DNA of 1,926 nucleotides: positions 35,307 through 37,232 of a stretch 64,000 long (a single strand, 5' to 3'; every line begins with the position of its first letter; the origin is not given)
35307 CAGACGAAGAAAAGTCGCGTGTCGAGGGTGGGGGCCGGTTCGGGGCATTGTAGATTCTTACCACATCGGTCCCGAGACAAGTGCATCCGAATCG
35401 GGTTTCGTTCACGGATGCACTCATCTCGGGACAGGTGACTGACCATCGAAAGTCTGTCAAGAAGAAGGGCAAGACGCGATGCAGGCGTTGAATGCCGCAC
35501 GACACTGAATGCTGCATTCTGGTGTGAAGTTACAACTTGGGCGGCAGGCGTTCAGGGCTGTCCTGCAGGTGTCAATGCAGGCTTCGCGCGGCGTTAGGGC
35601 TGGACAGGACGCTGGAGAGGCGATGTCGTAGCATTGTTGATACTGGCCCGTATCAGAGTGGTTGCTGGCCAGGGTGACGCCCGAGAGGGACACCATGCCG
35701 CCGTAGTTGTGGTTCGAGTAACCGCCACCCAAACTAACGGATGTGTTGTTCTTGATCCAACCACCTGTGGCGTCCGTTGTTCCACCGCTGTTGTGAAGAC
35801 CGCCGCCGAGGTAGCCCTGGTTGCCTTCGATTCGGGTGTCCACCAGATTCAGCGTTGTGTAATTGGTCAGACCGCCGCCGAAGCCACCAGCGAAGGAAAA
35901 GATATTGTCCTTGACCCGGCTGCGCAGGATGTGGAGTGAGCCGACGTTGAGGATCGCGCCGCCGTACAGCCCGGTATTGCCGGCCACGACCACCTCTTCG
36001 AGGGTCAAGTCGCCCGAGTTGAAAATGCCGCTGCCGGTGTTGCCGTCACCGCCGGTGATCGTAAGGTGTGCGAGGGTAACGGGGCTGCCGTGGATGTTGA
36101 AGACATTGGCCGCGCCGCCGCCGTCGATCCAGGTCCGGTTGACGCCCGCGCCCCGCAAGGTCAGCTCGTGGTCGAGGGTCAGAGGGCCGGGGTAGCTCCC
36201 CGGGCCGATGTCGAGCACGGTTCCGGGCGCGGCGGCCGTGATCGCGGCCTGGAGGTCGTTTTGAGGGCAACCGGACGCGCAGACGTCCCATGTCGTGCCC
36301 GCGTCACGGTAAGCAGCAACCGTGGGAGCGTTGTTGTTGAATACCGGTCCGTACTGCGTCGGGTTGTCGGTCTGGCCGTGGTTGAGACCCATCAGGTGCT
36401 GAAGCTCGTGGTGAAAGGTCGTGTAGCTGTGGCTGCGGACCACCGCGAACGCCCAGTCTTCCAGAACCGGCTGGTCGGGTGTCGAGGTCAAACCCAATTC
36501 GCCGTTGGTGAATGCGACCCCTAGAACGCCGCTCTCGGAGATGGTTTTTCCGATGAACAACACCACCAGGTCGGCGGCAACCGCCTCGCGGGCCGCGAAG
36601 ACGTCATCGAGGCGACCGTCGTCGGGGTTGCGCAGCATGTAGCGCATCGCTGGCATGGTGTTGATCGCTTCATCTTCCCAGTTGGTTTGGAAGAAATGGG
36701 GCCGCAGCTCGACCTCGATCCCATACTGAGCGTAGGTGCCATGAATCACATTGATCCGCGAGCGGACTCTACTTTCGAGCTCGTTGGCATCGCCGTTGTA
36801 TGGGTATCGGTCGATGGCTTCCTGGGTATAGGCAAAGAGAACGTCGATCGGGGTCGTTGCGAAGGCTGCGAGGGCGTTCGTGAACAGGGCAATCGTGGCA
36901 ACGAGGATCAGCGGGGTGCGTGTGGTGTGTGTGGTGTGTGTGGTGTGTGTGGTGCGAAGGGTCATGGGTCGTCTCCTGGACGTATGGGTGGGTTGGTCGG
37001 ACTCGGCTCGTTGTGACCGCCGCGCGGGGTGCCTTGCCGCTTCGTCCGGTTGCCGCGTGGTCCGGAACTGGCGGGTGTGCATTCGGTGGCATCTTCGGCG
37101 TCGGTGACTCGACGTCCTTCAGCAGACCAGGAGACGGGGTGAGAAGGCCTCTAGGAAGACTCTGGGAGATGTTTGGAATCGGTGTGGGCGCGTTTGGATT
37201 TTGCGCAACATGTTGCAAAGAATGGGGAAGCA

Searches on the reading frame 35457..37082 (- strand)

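Call 98: search_protein_families(library=pfam, proteins=[window:35457-37082:-], max_evalue=0.0001)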
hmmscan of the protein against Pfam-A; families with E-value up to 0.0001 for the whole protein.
window:35457-37082:- (541 aa): 2 families
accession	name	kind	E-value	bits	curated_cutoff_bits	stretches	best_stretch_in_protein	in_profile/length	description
PF13582.12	Reprolysin_3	-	7.7e-06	26.9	22.4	1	105-235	3-122/123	Metallo-peptidase family M12B Reprolysin-like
PF13688.12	Reprolysin_5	-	7.8e-06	26.7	27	1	77-246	3-170/196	Metallo-peptidase family M12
